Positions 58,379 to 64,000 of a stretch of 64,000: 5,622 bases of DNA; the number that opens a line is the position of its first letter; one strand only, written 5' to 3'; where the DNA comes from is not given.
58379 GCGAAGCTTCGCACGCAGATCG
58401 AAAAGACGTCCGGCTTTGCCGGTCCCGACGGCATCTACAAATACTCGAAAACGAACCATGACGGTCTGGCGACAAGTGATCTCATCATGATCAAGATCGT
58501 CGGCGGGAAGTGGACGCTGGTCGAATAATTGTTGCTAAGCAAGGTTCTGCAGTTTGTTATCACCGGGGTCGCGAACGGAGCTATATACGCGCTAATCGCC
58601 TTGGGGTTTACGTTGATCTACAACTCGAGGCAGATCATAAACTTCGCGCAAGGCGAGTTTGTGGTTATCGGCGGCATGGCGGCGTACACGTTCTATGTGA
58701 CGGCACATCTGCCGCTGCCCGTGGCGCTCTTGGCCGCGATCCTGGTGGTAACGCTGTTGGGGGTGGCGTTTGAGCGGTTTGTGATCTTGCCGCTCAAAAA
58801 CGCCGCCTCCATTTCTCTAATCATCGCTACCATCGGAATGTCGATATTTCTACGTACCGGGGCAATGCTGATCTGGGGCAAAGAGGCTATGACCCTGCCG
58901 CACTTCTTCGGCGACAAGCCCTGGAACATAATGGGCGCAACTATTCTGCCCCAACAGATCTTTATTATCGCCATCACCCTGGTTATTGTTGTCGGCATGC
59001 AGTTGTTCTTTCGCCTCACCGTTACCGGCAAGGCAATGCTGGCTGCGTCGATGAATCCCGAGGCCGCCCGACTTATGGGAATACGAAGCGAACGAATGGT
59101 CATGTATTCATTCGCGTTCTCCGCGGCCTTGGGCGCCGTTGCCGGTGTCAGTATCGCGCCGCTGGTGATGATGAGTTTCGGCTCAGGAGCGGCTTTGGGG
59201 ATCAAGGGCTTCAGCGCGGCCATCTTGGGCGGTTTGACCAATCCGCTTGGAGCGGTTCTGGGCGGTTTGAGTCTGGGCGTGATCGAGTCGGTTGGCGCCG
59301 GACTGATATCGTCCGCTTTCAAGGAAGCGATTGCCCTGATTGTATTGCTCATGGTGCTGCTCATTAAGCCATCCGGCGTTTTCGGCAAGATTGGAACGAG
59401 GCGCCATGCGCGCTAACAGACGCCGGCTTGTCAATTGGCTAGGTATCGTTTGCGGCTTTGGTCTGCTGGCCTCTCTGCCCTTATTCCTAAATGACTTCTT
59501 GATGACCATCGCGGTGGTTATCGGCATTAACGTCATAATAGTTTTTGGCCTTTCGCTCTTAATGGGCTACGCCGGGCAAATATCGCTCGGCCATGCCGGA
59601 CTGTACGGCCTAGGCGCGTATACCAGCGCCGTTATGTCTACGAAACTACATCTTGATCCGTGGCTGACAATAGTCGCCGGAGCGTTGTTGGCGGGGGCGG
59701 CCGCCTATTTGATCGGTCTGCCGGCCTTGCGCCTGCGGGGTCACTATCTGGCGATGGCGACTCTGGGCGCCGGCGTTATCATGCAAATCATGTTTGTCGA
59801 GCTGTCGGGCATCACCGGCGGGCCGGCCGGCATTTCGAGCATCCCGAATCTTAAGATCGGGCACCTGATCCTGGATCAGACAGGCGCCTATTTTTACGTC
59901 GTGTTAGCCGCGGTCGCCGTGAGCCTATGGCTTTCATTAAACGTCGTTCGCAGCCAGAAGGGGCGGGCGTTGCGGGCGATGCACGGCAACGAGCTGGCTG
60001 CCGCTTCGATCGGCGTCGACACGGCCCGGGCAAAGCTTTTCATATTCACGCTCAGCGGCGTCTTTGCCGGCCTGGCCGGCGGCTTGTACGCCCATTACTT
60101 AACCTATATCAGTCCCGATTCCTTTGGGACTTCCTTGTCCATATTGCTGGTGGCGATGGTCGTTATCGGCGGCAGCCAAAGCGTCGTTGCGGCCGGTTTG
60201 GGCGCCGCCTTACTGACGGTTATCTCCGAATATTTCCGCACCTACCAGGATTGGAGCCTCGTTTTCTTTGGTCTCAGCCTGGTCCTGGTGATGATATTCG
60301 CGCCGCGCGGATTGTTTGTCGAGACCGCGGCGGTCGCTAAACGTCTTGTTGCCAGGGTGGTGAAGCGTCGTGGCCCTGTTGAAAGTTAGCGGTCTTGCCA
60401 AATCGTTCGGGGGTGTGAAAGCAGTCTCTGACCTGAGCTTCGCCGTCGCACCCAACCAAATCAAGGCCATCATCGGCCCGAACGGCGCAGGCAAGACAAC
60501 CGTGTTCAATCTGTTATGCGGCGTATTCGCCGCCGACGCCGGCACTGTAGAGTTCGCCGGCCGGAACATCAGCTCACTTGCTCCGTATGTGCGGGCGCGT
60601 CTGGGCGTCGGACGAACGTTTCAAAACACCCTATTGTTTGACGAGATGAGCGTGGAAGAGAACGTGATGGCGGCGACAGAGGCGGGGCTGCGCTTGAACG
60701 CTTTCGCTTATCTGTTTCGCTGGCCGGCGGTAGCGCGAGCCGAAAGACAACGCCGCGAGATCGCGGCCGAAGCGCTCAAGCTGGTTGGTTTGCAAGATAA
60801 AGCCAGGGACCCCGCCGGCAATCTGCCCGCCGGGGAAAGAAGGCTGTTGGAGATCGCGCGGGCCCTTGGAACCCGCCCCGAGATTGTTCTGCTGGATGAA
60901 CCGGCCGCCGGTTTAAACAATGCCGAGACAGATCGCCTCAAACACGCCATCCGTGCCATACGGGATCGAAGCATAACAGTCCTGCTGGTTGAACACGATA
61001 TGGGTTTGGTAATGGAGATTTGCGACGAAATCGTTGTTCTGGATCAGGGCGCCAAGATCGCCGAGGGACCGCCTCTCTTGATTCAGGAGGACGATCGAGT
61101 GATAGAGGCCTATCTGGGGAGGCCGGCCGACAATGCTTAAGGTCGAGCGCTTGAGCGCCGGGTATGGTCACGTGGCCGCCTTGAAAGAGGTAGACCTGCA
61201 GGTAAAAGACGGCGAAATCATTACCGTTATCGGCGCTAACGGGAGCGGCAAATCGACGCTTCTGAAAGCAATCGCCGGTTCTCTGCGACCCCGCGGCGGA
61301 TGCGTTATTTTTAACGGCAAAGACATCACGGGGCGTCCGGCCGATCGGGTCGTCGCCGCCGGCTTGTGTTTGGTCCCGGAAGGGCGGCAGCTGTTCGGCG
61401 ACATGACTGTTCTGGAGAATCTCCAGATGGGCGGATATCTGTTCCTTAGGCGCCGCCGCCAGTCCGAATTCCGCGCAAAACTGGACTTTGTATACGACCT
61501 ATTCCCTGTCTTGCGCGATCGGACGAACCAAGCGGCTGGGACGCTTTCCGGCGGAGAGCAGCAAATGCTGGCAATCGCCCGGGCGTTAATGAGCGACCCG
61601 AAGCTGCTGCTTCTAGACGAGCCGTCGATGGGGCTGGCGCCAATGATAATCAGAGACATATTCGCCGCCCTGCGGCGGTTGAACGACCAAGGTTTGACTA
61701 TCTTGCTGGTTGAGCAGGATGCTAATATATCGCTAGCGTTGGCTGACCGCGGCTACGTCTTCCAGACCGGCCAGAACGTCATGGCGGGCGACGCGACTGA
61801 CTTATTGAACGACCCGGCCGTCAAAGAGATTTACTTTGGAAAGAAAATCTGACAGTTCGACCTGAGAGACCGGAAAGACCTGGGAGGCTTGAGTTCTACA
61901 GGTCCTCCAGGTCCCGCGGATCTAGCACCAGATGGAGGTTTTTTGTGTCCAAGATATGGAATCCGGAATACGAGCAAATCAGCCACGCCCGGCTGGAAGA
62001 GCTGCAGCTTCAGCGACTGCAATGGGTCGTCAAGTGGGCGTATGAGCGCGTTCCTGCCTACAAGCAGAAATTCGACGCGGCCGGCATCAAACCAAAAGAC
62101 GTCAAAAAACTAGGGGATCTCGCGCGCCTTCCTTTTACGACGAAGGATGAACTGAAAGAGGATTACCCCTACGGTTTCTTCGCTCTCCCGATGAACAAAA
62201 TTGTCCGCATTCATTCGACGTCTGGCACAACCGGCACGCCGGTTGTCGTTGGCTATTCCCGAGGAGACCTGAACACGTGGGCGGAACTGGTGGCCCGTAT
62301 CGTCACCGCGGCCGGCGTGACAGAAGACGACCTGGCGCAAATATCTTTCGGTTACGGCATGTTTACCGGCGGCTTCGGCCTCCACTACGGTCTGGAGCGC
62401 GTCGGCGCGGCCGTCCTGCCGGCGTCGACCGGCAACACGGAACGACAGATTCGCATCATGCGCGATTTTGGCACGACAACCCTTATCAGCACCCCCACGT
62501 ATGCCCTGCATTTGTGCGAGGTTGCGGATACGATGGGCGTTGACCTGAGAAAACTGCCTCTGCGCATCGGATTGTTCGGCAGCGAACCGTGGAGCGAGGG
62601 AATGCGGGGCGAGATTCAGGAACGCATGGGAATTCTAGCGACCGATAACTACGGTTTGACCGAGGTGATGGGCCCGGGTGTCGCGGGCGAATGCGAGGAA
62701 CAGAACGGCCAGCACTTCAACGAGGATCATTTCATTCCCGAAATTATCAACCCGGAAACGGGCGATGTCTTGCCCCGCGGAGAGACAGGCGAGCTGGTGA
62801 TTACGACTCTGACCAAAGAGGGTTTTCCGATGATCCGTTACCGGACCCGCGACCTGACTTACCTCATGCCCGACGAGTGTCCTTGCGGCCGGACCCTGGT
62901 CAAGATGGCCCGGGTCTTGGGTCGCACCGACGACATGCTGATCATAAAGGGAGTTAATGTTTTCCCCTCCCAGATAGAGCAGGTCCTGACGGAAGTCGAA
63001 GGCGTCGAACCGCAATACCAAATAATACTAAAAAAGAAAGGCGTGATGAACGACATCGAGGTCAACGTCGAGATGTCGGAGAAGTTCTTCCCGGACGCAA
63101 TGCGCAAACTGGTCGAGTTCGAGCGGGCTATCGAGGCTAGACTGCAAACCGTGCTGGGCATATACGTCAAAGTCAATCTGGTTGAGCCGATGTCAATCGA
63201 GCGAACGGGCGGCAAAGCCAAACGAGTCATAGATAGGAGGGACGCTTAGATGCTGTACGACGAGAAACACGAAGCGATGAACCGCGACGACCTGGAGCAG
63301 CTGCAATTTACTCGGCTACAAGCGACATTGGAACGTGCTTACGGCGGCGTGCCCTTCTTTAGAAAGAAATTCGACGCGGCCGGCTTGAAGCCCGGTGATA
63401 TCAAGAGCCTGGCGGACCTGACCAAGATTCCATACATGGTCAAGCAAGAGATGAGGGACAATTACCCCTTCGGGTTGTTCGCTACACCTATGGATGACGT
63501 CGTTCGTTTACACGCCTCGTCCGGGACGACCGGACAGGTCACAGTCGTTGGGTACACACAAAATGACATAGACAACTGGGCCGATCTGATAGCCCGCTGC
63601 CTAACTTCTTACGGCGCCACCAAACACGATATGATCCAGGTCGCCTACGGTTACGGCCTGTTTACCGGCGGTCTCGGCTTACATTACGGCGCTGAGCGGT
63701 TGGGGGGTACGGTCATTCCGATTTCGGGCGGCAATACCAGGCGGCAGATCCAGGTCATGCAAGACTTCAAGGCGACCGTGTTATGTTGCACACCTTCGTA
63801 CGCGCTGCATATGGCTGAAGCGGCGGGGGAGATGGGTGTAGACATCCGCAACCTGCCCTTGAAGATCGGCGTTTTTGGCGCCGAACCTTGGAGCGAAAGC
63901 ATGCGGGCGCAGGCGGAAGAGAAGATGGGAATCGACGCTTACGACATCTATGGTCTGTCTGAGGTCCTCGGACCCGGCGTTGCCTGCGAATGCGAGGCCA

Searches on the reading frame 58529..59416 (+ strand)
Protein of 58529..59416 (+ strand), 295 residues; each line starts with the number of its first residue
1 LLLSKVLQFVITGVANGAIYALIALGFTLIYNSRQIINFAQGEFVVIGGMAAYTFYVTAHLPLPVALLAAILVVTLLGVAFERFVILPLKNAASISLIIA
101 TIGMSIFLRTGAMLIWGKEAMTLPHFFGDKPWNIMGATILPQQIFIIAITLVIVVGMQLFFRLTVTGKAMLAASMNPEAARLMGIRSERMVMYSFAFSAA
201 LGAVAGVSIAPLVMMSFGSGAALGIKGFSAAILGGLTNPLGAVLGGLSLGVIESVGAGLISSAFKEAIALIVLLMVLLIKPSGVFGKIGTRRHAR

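Call 41: search_protein_families(library=pfam, max_evalue=1e-8, proteins=[window:58529-59416:+])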
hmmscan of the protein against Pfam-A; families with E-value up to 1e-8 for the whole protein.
window:58529-59416:+ (295 aa): 1 family
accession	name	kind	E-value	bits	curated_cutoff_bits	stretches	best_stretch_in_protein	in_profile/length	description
PF02653.21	BPD_transp_2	-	8.5e-31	107.5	26.8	1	12-277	4-269/269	Branched-chain amino acid transport system / permease component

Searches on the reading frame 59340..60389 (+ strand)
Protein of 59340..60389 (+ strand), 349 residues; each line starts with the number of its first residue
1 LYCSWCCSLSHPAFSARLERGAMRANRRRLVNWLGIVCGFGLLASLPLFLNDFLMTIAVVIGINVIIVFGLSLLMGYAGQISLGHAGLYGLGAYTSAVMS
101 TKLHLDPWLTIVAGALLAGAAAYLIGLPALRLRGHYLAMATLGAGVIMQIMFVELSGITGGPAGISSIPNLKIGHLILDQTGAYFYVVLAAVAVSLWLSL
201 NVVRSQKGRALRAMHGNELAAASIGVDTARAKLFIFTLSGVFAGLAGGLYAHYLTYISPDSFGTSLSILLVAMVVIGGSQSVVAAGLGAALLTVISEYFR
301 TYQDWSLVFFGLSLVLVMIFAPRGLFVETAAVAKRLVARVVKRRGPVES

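Call 41: search_protein_families(library=pfam, max_evalue=1e-8, proteins=[window:59340-60389:+])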
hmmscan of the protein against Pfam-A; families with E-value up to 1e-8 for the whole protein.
window:59340-60389:+ (349 aa): 1 family
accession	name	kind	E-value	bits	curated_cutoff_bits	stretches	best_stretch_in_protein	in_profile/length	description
PF02653.21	BPD_transp_2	-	2.6e-44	151.8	26.8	1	54-318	2-269/269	Branched-chain amino acid transport system / permease component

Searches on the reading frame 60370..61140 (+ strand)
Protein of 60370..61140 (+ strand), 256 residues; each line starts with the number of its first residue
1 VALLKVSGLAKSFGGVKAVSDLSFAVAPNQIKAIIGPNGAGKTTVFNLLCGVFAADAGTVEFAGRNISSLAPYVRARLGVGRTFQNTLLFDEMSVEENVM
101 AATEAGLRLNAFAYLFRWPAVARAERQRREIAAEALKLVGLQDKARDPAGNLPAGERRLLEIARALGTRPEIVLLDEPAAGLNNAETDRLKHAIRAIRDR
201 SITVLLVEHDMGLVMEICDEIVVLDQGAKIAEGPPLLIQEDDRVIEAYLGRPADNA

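Call 41: search_protein_families(library=pfam, max_evalue=1e-8, proteins=[window:60370-61140:+])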
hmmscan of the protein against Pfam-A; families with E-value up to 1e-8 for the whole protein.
window:60370-61140:+ (256 aa): 1 family
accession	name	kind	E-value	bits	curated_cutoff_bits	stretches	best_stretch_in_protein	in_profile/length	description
PF00005.33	ABC_tran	-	5e-29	102.1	25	1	20-179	2-136/137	ABC transporter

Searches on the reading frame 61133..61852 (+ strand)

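Call 41: search_protein_families(library=pfam, max_evalue=1e-8, proteins=[window:61133-61852:+])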
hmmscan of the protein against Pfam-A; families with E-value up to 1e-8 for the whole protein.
window:61133-61852:+ (239 aa): 2 families
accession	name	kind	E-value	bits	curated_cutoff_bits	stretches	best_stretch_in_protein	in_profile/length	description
PF00005.33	ABC_tran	-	5.7e-32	111.6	25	1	17-165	1-136/137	ABC transporter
PF13304.12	AAA_21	-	8.3e-12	46.2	27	0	129-191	229-294/304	AAA domain, putative AbiEii toxin, Type IV TA system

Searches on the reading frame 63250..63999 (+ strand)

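Call 41: search_protein_families(library=pfam, max_evalue=1e-8, proteins=[window:63250-63999:+])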
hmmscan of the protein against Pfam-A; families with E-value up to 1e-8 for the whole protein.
window:63250-63999:+ (250 aa): 1 family
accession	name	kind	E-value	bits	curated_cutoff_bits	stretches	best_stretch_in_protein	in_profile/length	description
PF00501.34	AMP-binding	-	5.2e-12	45.7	29.9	1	80-243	160-328/384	AMP-binding enzyme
